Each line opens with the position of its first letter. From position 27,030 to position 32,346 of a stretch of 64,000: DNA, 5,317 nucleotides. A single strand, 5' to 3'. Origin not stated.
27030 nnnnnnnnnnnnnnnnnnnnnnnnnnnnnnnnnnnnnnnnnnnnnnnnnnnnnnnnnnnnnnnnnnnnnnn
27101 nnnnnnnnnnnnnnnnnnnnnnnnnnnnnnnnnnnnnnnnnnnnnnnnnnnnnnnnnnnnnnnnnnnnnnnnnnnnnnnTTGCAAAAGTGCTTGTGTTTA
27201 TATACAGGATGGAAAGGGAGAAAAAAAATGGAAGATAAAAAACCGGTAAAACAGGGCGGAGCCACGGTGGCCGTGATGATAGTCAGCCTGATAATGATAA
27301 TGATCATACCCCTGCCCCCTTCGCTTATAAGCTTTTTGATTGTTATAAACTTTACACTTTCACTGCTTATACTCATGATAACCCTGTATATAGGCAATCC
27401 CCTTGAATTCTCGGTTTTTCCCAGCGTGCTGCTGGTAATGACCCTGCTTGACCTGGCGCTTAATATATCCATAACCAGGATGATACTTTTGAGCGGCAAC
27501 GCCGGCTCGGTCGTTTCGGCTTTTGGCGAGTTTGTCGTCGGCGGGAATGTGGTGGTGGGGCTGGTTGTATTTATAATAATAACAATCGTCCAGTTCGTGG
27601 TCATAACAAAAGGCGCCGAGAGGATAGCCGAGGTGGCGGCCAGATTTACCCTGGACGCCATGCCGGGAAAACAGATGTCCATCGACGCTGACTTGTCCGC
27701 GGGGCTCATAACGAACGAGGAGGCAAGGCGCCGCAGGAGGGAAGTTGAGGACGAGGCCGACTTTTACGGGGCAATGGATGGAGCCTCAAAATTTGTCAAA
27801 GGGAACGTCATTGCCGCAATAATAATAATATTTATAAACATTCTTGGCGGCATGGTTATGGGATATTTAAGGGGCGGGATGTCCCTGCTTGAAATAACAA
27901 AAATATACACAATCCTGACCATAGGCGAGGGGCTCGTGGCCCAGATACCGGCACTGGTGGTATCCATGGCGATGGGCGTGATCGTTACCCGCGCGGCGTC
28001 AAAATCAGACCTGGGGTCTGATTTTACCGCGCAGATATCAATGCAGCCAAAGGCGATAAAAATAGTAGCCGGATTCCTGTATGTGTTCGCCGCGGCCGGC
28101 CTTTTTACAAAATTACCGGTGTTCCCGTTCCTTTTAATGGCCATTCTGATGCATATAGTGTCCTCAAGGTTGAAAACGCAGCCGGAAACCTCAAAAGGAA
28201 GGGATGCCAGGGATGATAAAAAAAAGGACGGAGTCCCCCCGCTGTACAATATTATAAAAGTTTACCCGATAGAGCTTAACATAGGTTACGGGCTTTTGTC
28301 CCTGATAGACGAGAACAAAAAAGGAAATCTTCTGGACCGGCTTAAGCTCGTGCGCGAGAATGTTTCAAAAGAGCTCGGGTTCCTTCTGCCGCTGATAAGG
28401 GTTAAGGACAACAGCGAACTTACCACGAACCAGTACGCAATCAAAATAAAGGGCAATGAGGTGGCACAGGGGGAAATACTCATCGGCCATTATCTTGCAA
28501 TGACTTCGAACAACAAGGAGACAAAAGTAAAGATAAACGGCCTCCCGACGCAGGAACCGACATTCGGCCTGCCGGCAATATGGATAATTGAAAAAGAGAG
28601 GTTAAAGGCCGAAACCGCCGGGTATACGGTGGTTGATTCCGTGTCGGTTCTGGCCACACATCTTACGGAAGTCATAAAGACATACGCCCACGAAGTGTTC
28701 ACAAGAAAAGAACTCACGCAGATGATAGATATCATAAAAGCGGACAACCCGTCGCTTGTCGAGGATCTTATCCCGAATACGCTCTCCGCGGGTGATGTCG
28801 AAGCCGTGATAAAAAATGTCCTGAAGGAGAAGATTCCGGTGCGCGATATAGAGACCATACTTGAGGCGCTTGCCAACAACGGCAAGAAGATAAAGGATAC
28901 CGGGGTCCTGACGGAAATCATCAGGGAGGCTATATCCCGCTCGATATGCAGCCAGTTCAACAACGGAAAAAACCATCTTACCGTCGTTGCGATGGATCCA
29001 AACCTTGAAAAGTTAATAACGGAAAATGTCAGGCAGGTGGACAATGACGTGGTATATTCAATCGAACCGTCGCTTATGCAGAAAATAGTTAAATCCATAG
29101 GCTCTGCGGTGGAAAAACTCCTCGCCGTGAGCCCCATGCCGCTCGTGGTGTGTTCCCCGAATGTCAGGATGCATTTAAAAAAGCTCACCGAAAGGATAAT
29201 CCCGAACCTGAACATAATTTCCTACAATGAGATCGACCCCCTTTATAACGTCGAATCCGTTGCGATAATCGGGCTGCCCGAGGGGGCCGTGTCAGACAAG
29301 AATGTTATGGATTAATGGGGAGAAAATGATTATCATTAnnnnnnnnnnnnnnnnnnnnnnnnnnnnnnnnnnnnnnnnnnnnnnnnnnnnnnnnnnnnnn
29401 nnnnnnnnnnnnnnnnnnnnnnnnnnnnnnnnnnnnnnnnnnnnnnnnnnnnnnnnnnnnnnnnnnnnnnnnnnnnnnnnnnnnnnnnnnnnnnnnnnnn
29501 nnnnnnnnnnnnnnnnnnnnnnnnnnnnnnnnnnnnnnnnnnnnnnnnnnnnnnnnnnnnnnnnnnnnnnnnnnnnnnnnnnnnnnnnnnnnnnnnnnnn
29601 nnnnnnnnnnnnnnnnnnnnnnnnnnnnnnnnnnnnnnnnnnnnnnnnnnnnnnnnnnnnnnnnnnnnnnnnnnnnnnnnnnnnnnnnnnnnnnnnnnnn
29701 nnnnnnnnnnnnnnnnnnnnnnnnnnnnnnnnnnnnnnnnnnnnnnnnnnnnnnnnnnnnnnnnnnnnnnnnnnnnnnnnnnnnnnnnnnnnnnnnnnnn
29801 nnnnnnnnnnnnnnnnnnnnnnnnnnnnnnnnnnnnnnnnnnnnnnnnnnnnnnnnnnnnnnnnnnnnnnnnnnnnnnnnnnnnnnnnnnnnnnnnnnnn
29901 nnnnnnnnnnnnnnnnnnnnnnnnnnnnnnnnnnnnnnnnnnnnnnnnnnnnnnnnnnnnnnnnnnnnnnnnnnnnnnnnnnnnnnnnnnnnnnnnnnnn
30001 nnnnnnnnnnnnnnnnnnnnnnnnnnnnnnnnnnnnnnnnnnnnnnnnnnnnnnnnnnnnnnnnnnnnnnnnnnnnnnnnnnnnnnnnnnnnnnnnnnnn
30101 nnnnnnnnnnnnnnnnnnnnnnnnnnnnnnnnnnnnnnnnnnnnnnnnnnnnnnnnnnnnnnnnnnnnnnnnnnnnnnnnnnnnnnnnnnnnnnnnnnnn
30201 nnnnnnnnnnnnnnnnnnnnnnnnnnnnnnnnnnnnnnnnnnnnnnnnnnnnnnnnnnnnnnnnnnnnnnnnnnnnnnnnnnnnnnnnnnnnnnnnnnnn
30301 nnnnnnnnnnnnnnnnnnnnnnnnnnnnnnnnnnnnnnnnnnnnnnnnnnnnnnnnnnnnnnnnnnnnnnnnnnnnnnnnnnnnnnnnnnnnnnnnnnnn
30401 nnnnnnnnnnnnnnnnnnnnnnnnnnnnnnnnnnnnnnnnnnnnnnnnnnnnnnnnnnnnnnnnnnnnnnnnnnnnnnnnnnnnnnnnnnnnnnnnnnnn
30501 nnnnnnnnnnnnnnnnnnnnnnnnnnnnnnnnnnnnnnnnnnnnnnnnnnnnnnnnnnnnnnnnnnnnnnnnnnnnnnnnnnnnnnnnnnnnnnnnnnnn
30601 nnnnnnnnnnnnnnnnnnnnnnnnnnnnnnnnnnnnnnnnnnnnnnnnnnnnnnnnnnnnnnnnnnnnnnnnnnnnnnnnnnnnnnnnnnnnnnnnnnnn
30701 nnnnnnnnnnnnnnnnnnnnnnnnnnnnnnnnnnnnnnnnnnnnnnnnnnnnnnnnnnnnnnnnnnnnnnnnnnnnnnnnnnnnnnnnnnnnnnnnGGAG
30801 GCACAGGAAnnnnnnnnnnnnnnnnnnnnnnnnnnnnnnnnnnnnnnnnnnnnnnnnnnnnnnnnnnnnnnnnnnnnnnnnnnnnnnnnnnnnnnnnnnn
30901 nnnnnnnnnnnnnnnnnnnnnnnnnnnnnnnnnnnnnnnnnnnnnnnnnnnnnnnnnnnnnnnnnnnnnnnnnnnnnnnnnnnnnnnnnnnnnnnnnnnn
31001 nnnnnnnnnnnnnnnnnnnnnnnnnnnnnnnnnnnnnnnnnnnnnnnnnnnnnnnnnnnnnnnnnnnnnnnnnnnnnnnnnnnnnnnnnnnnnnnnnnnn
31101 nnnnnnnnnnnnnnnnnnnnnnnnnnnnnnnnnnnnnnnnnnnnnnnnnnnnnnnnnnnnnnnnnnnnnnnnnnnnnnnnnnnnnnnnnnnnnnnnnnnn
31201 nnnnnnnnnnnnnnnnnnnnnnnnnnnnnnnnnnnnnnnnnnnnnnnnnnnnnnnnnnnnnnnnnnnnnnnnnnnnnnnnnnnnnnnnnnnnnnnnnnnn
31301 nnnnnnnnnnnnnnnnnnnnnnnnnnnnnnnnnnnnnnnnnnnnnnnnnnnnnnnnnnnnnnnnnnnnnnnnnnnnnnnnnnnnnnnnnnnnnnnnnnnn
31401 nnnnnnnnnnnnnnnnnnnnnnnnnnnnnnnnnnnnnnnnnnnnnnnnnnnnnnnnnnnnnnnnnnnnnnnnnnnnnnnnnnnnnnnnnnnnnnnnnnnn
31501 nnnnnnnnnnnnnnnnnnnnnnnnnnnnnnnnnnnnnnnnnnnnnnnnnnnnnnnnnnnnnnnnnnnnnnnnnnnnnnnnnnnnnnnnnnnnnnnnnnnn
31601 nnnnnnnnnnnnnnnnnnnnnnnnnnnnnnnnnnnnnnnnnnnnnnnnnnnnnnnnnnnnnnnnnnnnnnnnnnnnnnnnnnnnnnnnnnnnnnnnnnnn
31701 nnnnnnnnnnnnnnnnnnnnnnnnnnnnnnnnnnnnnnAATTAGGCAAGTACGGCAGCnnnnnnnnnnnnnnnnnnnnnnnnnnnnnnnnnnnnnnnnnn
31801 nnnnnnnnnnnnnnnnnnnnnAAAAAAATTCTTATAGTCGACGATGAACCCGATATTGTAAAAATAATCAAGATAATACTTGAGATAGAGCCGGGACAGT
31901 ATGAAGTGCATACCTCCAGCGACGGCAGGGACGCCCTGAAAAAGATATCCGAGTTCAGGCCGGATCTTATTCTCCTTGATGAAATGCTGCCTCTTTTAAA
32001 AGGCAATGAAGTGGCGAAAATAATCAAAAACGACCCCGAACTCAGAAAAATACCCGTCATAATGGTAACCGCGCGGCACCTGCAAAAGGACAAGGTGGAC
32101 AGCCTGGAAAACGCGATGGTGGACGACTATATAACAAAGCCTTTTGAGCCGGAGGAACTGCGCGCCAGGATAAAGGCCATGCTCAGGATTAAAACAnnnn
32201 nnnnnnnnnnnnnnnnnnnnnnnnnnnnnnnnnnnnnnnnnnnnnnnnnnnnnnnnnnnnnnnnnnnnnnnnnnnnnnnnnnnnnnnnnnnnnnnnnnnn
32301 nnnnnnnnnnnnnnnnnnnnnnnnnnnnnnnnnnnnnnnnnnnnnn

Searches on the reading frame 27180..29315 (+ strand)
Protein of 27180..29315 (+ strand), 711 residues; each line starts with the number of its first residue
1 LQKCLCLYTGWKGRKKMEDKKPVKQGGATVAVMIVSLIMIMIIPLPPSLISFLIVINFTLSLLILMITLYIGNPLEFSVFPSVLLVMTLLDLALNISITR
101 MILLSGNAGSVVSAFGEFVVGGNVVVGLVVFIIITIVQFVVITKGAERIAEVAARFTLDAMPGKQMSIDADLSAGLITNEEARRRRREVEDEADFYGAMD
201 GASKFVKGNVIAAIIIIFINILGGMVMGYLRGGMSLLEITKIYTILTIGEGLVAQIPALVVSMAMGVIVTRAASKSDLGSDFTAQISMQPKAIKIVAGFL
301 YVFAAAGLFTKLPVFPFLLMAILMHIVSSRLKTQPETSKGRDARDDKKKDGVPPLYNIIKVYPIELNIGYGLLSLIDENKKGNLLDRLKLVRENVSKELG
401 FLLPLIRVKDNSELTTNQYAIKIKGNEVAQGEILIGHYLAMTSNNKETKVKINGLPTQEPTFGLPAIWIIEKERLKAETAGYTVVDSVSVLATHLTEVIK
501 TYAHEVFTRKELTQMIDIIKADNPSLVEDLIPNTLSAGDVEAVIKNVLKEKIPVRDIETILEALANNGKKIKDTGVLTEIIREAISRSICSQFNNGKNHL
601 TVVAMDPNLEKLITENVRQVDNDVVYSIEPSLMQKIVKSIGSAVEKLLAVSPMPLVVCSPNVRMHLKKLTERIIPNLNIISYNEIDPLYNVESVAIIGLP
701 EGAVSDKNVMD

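Call 3: search_protein_families(library=pfam, proteins=[window:27180-29315:+])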
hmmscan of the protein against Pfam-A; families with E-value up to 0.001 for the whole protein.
window:27180-29315:+ (711 aa): 1 family
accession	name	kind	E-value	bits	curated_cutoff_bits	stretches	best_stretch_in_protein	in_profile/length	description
PF00771.25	FHIPEP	-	6.4e-246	818.4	29.1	1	38-687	2-654/657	FHIPEP family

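Call 88: find_homologous_proteins(query=window:27228-29315:+, max_evalue=1e-100)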
Query window:27228-29315:+ (695 aa): 7998 proteins with E <= 1e-100 among 8000 candidates; the best 120 are listed.
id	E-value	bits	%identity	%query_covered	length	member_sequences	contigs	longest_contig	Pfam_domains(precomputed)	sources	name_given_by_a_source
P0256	0.0e+0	1469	100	100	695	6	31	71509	PF00771.26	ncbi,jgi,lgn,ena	jgi:flagellar biosynthesis protein FlhA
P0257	0.0e+0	1355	91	100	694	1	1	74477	PF00771.26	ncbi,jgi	jgi:flagellar biosynthesis protein FlhA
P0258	0.0e+0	1350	91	100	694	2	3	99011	PF00771.26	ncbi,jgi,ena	jgi:flagellar biosynthesis protein FlhA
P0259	0.0e+0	1271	84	100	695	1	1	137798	PF00771.26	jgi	jgi:flagellar biosynthesis protein FlhA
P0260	0.0e+0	1242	82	100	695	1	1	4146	PF00771.26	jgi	jgi:flagellar biosynthesis protein FlhA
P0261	0.0e+0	1209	80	100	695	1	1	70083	PF00771.26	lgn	-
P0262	0.0e+0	1208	80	100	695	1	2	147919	PF00771.26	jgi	jgi:flagellar biosynthesis protein FlhA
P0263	0.0e+0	1200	78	100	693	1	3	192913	PF00771.26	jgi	jgi:flagellar biosynthesis protein FlhA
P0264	0.0e+0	1145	74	100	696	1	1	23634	PF00771.26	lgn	-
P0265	0.0e+0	1104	72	99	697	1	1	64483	PF00771.26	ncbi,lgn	-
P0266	0.0e+0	1083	72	94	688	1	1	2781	PF00771.26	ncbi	-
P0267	1.1e-285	967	64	98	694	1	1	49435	PF00771.26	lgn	-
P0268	1.7e-283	960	100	65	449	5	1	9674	PF00771.26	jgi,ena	jgi:flagellar biosynthesis protein FlhA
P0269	1.5e-268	911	84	77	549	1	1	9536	PF00771.26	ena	-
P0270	9.7e-219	746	51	97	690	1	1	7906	PF00771.26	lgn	-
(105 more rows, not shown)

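Call 89: find_encoding_contigs(protein=P0262, flank=10000, max_places=1)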
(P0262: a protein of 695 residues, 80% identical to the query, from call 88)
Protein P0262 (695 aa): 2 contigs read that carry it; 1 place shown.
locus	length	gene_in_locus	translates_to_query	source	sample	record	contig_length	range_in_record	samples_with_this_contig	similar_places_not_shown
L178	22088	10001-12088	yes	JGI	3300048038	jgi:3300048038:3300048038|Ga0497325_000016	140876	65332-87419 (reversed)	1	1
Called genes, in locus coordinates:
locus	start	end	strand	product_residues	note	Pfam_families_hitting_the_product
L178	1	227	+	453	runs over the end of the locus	PF02120:Flg_hook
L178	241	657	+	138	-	PF03963:FlgD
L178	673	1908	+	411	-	PF00460:Flg_bb_rod, PF22692:LlgE_F_G_D1, PF07559:FlgE_D2, PF06429:Flg_bbr_C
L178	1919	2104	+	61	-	PF06289:FlbD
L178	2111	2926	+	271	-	PF01618:MotA_ExbB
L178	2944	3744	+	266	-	PF13677:MotB_plug, PF00691:OmpA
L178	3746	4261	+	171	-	PF03748:FliL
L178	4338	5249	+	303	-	PF02154:FliM, PF01052:FliMN_C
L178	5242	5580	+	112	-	PF01052:FliMN_C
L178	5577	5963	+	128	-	-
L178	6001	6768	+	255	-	PF00813:FliP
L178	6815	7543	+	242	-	PF13489:Methyltransf_23, PF13847:Methyltransf_31, PF08241:Methyltransf_11, PF08242:Methyltransf_12, PF13649:Methyltransf_25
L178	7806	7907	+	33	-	-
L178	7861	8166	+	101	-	-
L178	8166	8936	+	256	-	PF01311:Bac_export_1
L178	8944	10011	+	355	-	PF01312:Bac_export_2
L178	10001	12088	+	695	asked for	PF00771:FHIPEP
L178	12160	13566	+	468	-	PF00072:Response_reg, PF00158:Sigma54_activat, PF14532:Sigma54_activ_2, PF07724:AAA_2, PF07728:AAA_5 (weak), PF25601:AAA_lid_14, PF02954:HTH_8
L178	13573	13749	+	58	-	-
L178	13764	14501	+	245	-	PF04542:Sigma70_r2, PF04545:Sigma70_r4, PF08281:Sigma70_r4_2 (weak)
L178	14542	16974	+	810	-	PF00072:Response_reg, PF00512:HisKA, PF02518:HATPase_c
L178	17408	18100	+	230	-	PF22692:LlgE_F_G_D1 (faint), PF06429:Flg_bbr_C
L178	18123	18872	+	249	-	PF00460:Flg_bb_rod, PF22692:LlgE_F_G_D1, PF06429:Flg_bbr_C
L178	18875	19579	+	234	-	PF08666:SAF, PF13144:ChapFlgA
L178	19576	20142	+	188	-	PF02107:FlgH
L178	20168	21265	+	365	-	PF02119:FlgI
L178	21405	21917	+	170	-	PF04316:FlgM (weak)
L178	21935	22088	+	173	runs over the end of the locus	PF05130:FlgN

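Call 90: find_encoding_contigs(protein=P0263, flank=10000, max_places=1)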
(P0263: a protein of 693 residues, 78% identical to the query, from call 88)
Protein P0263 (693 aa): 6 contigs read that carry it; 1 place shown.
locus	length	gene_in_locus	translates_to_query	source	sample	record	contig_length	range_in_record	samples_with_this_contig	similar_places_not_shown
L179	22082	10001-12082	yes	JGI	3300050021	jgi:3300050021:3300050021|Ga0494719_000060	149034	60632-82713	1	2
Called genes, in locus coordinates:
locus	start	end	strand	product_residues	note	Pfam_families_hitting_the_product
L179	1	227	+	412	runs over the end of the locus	PF00460:Flg_bb_rod, PF22692:LlgE_F_G_D1, PF07559:FlgE_D2, PF06429:Flg_bbr_C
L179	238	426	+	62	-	PF06289:FlbD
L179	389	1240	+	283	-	PF01618:MotA_ExbB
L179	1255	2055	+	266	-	PF13677:MotB_plug, PF00691:OmpA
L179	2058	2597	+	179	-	PF03748:FliL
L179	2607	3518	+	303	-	PF02154:FliM, PF01052:FliMN_C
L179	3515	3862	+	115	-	PF01052:FliMN_C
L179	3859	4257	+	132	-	-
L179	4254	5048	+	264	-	PF00813:FliP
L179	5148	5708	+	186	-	PF18306:LDcluster4, PF03641:Lysine_decarbox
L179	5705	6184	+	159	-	PF03073:TspO_MBR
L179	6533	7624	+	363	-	PF00724:Oxidored_FMN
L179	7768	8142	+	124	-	-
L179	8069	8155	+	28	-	-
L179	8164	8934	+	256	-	PF01311:Bac_export_1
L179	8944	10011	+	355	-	PF01312:Bac_export_2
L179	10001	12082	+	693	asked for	PF00771:FHIPEP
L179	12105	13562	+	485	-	PF00072:Response_reg, PF00158:Sigma54_activat, PF14532:Sigma54_activ_2, PF07724:AAA_2 (weak), PF07728:AAA_5 (weak), PF25601:AAA_lid_14, PF02954:HTH_8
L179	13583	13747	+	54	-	-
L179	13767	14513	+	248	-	PF04542:Sigma70_r2, PF04539:Sigma70_r3 (faint), PF04545:Sigma70_r4, PF08281:Sigma70_r4_2 (weak)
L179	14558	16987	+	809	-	PF00072:Response_reg, PF00512:HisKA, PF02518:HATPase_c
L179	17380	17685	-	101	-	-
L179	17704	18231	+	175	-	PF02985:HEAT (faint), PF13646:HEAT_2, PF13513:HEAT_EZ (faint), PF03130:HEAT_PBS (faint)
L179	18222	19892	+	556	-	PF02776:TPP_enzyme_N, PF00205:TPP_enzyme_M, PF02775:TPP_enzyme_C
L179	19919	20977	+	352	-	PF08240:ADH_N, PF00107:ADH_zinc_N, PF13602:ADH_zinc_N_2 (weak)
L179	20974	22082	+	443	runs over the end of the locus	PF00171:Aldedh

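Call 91: find_encoding_contigs(protein=P0265, flank=10000, max_places=1)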
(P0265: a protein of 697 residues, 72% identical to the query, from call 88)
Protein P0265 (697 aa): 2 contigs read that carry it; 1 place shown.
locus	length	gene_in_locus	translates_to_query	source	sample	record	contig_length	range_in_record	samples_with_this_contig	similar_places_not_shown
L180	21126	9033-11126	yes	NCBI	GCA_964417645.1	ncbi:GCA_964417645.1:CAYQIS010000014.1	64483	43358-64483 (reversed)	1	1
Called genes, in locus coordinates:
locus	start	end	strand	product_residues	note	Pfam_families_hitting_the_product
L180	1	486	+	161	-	?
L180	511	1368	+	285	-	PF13677:MotB_plug, PF00691:OmpA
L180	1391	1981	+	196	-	PF03748:FliL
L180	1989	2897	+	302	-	PF02154:FliM, PF01052:FliMN_C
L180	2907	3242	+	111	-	PF01052:FliMN_C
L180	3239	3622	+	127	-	-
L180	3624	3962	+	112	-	-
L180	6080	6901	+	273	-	PF00813:FliP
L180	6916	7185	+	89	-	PF01313:Bac_export_3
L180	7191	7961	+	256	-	PF01311:Bac_export_1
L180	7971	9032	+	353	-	PF01312:Bac_export_2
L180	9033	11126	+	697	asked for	PF00771:FHIPEP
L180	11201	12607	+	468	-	PF00072:Response_reg, PF00158:Sigma54_activat, PF01078:Mg_chelatase (faint), PF14532:Sigma54_activ_2, PF07724:AAA_2, PF07728:AAA_5, PF25601:AAA_lid_14, PF02954:HTH_8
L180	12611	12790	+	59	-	-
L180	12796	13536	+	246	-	PF04542:Sigma70_r2, PF04545:Sigma70_r4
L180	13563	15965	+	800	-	PF00072:Response_reg, PF13492:GAF_3 (faint), PF00512:HisKA, PF02518:HATPase_c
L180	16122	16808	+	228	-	PF06429:Flg_bbr_C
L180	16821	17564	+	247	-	PF00460:Flg_bb_rod, PF22692:LlgE_F_G_D1, PF06429:Flg_bbr_C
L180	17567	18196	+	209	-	PF13144:ChapFlgA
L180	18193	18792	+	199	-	PF02107:FlgH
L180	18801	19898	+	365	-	PF02119:FlgI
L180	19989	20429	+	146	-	-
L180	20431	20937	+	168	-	PF05130:FlgN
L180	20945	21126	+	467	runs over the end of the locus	PF22638:FlgK_D1, PF06429:Flg_bbr_C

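Call 105: search_protein_families(library=pfam, proteins=[L179:5148-5708:+, L179:5705-6184:+, L178:6815-7543:+])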
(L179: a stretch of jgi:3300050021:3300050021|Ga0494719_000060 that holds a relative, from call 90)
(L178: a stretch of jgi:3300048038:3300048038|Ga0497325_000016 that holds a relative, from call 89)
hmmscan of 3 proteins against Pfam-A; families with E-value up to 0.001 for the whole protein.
L179:5148-5708:+ (186 aa): 2 families
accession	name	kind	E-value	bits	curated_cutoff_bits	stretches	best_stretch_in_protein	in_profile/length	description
PF03641.19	Lysine_decarbox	-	9.7e-38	129.8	27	1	45-172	1-128/131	Possible lysine decarboxylase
PF18306.6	LDcluster4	-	8e-16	58.4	26.3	1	20-120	20-117/151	SLOG cluster4 family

L179:5705-6184:+ (159 aa): 1 family
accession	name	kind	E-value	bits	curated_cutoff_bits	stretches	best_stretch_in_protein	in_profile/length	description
PF03073.20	TspO_MBR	-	3.2e-45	153.9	24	1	12-156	1-145/145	TspO/MBR family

L178:6815-7543:+ (242 aa): 5 families
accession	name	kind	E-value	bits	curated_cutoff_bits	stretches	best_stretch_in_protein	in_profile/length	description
PF13489.12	Methyltransf_23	-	9.2e-17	61.7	27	1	74-202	13-131/164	Methyltransferase domain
PF08242.18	Methyltransf_12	-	6.8e-12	46.4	30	1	89-180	1-98/98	Methyltransferase domain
PF08241.18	Methyltransf_11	-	7.3e-12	46.2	21.2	1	89-181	1-94/95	Methyltransferase domain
PF13649.12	Methyltransf_25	-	7e-10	39.9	27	1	88-178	1-97/97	Methyltransferase domain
PF13847.12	Methyltransf_31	-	5e-07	29.9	27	1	84-180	3-107/145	Methyltransferase domain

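Call 106: list_cluster_members(proteins=[P0256, P0258, P0265, P0257])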
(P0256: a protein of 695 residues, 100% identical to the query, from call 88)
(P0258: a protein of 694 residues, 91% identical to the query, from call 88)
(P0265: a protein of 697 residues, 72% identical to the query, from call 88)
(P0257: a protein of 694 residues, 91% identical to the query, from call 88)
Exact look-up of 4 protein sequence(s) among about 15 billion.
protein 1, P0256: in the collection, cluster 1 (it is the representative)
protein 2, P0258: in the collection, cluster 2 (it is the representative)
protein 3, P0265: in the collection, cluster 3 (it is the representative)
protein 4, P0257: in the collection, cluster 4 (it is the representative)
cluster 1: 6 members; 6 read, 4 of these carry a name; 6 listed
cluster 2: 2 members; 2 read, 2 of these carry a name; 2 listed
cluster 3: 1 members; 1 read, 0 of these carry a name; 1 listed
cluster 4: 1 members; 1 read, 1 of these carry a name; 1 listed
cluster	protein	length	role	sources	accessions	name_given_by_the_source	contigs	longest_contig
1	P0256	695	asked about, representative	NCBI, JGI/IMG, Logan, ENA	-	flagellar biosynthesis protein FlhA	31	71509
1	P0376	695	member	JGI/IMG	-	flagellar biosynthesis protein FlhA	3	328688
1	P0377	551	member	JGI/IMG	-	flagellar biosynthesis protein FlhA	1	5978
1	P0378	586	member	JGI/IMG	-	flagellar biosynthesis protein FlhA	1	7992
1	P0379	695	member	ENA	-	-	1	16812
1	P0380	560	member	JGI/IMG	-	-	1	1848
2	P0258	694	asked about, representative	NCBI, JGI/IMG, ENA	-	flagellar biosynthesis protein FlhA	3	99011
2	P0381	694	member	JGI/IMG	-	flagellar biosynthesis protein FlhA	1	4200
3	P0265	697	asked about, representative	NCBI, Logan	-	-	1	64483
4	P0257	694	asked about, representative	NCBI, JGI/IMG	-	flagellar biosynthesis protein FlhA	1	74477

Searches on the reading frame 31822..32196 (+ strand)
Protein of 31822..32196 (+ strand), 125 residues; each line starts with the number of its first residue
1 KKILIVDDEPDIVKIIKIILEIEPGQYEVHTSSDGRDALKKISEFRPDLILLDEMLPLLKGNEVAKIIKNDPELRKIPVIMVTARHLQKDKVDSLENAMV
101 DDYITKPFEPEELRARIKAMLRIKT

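Call 80: search_solved_structures(query=window:31822-32196:+, max_evalue=1e-8)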
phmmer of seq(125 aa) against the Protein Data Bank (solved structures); distinct sequences matched with E-value up to 1e-8: 162 (the best 60 are shown).
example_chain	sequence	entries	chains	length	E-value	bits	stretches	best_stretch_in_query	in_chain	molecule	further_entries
1mvo_A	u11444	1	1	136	1.5e-26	96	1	1-122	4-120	PhoP response regulator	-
8fk2_A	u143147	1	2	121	5.4e-25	91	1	1-122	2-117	Putative response regulator CovR VicR-like protein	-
1nxo_A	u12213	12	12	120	8.7e-25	90.3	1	1-122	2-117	DNA-binding response regulator | Response regulator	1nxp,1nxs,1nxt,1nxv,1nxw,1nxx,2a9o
6eb7_A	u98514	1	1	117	1.3e-24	89.8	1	1-122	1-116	DNA-binding response regulator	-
3f6p_A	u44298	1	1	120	3.1e-24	88.6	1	1-122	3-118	Transcriptional regulatory protein yycF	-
2zwm_A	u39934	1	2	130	3.7e-24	88.3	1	1-122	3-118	Transcriptional regulatory protein yycF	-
9g86_A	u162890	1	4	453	6.6e-24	87.5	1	2-124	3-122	Response regulator PleD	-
9g85_A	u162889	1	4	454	6.6e-24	87.5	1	2-124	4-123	Response regulator PleD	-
2wb4_A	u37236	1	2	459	6.9e-24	87.5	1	2-124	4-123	DIGUANYLATE CYCLASE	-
1w25_A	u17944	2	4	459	6.9e-24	87.4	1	2-124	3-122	STALKED-CELL DIFFERENTIATION CONTROLLING PROTEIN | RESPONSE REGULATOR PLED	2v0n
1zes_A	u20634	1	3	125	1.4e-22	83.2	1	2-122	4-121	Phosphate regulon transcriptional regulatory protein phoB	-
1b00_A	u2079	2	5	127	1.5e-22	83.1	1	2-122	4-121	PHOSPHATE REGULON TRANSCRIPTIONAL REGULATORY PROTEIN PHOB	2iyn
3nhz_A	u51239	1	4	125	2e-21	79.5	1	2-122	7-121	Two component system transcriptional regulator mtrA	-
9xzo_A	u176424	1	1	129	2.8e-21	79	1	2-121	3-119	De novo protein M1X0B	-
9dvt_R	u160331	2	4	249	4.7e-21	78.3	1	2-122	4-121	DNA-binding dual master transcriptional regulator RpaA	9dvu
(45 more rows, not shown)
